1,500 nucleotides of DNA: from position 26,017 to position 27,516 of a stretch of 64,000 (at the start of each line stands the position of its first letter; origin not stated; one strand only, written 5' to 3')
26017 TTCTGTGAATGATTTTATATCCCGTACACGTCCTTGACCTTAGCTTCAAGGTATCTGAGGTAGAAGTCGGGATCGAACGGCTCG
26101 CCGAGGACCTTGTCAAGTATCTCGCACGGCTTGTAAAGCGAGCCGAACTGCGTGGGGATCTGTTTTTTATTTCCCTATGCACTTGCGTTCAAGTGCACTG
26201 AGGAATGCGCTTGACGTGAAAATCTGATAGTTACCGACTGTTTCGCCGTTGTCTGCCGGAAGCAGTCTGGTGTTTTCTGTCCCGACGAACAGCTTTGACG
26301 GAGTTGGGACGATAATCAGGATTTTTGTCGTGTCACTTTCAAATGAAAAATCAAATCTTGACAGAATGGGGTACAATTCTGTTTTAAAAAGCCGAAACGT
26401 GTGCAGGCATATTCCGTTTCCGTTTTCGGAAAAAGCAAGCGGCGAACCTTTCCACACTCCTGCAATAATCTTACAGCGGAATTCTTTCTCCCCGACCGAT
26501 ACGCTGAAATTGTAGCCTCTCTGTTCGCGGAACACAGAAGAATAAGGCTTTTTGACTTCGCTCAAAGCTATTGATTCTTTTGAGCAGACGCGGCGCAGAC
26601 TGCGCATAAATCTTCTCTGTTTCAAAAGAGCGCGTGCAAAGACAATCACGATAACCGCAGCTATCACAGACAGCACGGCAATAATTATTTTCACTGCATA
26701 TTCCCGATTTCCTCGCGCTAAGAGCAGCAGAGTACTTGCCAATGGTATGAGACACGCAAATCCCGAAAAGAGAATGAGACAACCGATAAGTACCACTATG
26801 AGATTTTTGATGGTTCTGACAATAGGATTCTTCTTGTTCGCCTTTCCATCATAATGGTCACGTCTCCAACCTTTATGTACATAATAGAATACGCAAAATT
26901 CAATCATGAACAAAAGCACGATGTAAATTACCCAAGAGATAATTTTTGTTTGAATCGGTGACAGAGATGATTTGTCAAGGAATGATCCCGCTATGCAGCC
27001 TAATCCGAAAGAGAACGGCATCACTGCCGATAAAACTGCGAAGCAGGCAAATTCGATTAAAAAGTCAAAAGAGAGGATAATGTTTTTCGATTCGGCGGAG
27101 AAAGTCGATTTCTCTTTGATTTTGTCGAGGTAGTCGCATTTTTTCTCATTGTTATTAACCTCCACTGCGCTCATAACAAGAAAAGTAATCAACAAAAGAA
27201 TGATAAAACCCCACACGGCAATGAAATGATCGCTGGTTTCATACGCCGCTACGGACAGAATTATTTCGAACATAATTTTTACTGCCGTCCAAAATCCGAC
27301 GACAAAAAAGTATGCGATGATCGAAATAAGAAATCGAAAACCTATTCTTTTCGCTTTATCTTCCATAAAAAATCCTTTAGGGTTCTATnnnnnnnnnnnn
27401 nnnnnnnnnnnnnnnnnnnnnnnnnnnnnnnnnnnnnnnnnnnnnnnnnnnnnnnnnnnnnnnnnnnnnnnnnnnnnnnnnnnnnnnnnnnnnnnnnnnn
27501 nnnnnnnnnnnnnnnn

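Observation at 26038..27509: Gene insertion behind the M32 carboxypeptidase flanked by a 114-bp direct duplication of that gene's 3' end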

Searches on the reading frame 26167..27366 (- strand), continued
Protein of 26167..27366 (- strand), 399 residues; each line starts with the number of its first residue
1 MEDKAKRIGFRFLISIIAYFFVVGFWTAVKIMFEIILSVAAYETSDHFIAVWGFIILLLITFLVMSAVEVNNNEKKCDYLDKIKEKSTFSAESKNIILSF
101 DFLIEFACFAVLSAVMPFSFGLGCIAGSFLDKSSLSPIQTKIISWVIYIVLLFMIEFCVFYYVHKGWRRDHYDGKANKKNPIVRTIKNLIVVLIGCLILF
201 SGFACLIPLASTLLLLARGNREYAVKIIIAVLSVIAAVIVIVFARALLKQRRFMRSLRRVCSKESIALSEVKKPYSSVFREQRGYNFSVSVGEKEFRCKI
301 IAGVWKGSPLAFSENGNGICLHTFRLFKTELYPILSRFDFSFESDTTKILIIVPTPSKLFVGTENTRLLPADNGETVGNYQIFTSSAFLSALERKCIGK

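Call 74: search_protein_families(library=pfam, proteins=[L088:163-522:+, L088:2417-3298:+, L088:3750-4904:+, L088:5065-5694:+, L088:5839-6825:+], max_evalue=0.001)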
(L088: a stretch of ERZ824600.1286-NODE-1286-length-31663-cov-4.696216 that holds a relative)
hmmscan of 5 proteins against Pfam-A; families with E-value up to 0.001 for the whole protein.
L088:163-522:+ (119 aa): 0 families

L088:2417-3298:+ (293 aa): 6 families
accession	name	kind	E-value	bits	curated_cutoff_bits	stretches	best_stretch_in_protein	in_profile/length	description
PF13175.12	AAA_15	-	1.2e-16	61.8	32.1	2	205-251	327-373/374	AAA ATPase domain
PF13304.12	AAA_21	-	3e-12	47.7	27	1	201-253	253-304/304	AAA domain, putative AbiEii toxin, Type IV TA system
PF02463.25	SMC_N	-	4.6e-08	33.2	40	0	42-71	16-45/220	RecF/RecN/SMC N terminal domain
PF00005.33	ABC_tran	-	1.1e-05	26.5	25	1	52-216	13-136/137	ABC transporter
PF13476.12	AAA_23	-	3.8e-05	24.8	27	1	48-183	17-108/201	AAA domain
PF03193.22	RsgA_GTPase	-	0.00056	20.2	30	1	40-77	96-133/174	RsgA GTPase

L088:3750-4904:+ (384 aa): 2 families
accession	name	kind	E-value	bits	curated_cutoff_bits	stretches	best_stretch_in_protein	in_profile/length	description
PF07973.19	tRNA_SAD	-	1.4e-10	41.4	24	1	181-215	1-35/44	Threonyl and Alanyl tRNA synthetase second additional domain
PF01411.24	tRNA-synt_2c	-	5.2e-08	32.3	30.3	1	16-79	474-540/552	tRNA synthetases class II (A)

L088:5065-5694:+ (209 aa): 2 families
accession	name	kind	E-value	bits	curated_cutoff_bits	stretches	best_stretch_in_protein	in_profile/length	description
PF14681.12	UPRTase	-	4.2e-80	268.5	27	1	7-208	2-206/206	Uracil phosphoribosyltransferase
PF00156.33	Pribosyltran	-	3.5e-12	46.3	26.3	1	67-173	26-136/158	Phosphoribosyl transferase domain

L088:5839-6825:+ (328 aa): 2 families
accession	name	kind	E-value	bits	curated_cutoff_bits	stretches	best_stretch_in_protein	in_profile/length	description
PF00849.27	PseudoU_synth_2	-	9.4e-32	110.8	26.8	1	93-253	1-151/152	RNA pseudouridylate synthase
PF01479.30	S4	-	2.9e-07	30.6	22.8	1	13-59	1-48/48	S4 domain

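Call 86: find_homologous_proteins(query=A5, max_evalue=1e-10)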
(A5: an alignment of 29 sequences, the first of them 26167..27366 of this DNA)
Query A5 (29 sequences) (399 aa, profile of the alignment): 4 proteins with E <= 1e-10 among 8000 candidates.
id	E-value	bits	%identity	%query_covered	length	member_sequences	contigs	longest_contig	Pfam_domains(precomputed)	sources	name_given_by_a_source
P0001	5.4e-129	449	100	100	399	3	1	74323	-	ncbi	-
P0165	6.4e-112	393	38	36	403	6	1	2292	-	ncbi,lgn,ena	-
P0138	2.4e-63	233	56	45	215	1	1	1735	-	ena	-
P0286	5.2e-58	215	30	55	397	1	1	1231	-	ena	-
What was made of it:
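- Tried and rejected: The third protein search, with the family alignment, added no names or taxa (call 86).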

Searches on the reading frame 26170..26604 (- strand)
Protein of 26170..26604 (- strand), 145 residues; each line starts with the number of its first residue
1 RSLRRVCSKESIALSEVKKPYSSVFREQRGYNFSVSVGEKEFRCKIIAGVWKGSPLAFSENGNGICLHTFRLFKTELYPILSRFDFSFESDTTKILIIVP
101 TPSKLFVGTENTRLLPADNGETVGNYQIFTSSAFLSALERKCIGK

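Call 69: predict_structure(alignment_id=A7)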
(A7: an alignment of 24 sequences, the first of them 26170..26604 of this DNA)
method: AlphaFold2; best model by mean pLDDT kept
length: 145 residues; sequences in the alignment: 24
mean_pLDDT: 89.4   pTM: 0.82
mean pLDDT of the five models: 89.4, 89.2, 87.9, 87.8, 87.4
residues with pLDDT >= 90: 92; 70-90: 45; 50-70: 8; < 50: 0
segments of 3 or more residues with pLDDT < 50: none
pLDDT, mean of each block of 10 residues (from residue 1): 96 93 71 95 88 87 89 82 89 92 90 91 94 96 88
secondary structure, 60 per line:
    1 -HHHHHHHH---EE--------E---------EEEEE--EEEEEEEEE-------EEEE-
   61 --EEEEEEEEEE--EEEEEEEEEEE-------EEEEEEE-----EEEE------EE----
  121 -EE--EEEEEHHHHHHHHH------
elements in order: H2-9 E33-37 E40-48 E56-59 E63-72 E75-85 E93-99 E105-108 E126-130 H131-139

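Call 71: fold_search(model_id=the predicted structure, library=pdb)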
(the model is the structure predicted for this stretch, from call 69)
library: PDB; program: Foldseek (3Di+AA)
matches with E <= 10: 228; with E <= 0.001: 0
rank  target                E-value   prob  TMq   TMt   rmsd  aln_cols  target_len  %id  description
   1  2ost_C                1.4e-01  0.23  0.21  0.22  13.2       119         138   10  The structure of a bacterial homing endonuclease : I-Ssp6803I (released 2007-03-20)
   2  4tkd_A                2.5e-01  0.14  0.23  0.26  12.3       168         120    7  Sulfolobus solfataricus HJC mutants (released 2015-08-12)
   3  4tkd_C                3.0e-01  0.11  0.23  0.25  11.5       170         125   10  Sulfolobus solfataricus HJC mutants (released 2015-08-12)
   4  6opm_A                3.6e-01  0.11  0.17  0.09  11.2        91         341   12  Casposase bound to integration product (released 2020-02-12)
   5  2wcz_B                4.1e-01  0.12  0.20  0.25  10.7       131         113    8  1.6A resolution structure of Archaeoglobus fulgidus Hjc, a Holliday junction resolvase from an archaeal hyperthermophi (released 2009-03-24)
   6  4tkd_D                5.9e-01  0.09  0.19  0.23  11.6       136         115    7  Sulfolobus solfataricus HJC mutants (released 2015-08-12)
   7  6p4o_D                6.3e-01  0.21  0.33  0.12  10.5       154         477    7  Complex of XPB helicase with Bax1 endonuclease from Sulfurisphaera tokodaii at 3.15 Angstroms resolution (released 2020-06-03)
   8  6p4w_B                6.3e-01  0.20  0.32  0.15   8.9       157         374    6  XPB helicase in a complex with truncated Bax1 from Sulfurisphaera tokodaii at 2.96 Angstrom resolution (released 2020-06-03)
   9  2wiw_B                6.7e-01  0.11  0.27  0.30  11.5       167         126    8  Crystal structures of Holliday junction resolvases from Archaeoglobus fulgidus bound to DNA substrate (released 2009-05-26)
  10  2wiz_B                8.0e-01  0.12  0.24  0.28  11.1       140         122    8  Crystal structures of Holliday junction resolvases from Archaeoglobus fulgidus bound to DNA substrate (released 2009-05-26)
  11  3hd0_A                8.5e-01  0.16  0.23  0.16  12.9       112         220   10  Crystal structure of Tm1865, an Endonuclease V from Thermotoga Maritima (released 2009-07-14)
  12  2wiw_A                8.5e-01  0.11  0.23  0.26  10.4       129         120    8  Crystal structures of Holliday junction resolvases from Archaeoglobus fulgidus bound to DNA substrate (released 2009-05-26)
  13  2wcw_C                9.1e-01  0.13  0.24  0.28  10.4       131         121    9  1.6A resolution structure of Archaeoglobus fulgidus Hjc, a Holliday junction resolvase from an archaeal hyperthermophi (released 2009-03-24)
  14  2wcw_A                9.1e-01  0.13  0.23  0.27  10.5       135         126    7  1.6A resolution structure of Archaeoglobus fulgidus Hjc, a Holliday junction resolvase from an archaeal hyperthermophi (released 2009-03-24)
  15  6p4o_F                9.7e-01  0.14  0.31  0.12  10.7       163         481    7  Complex of XPB helicase with Bax1 endonuclease from Sulfurisphaera tokodaii at 3.15 Angstroms resolution (released 2020-06-03)
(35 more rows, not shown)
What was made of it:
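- On PD-(D/E)XK nuclease fold (cargo C-terminal domain): The best PDB hits are Hjc, I-Ssp6803I and Bax1, but with E>=0.14 and TM<=0.33 (call 71).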
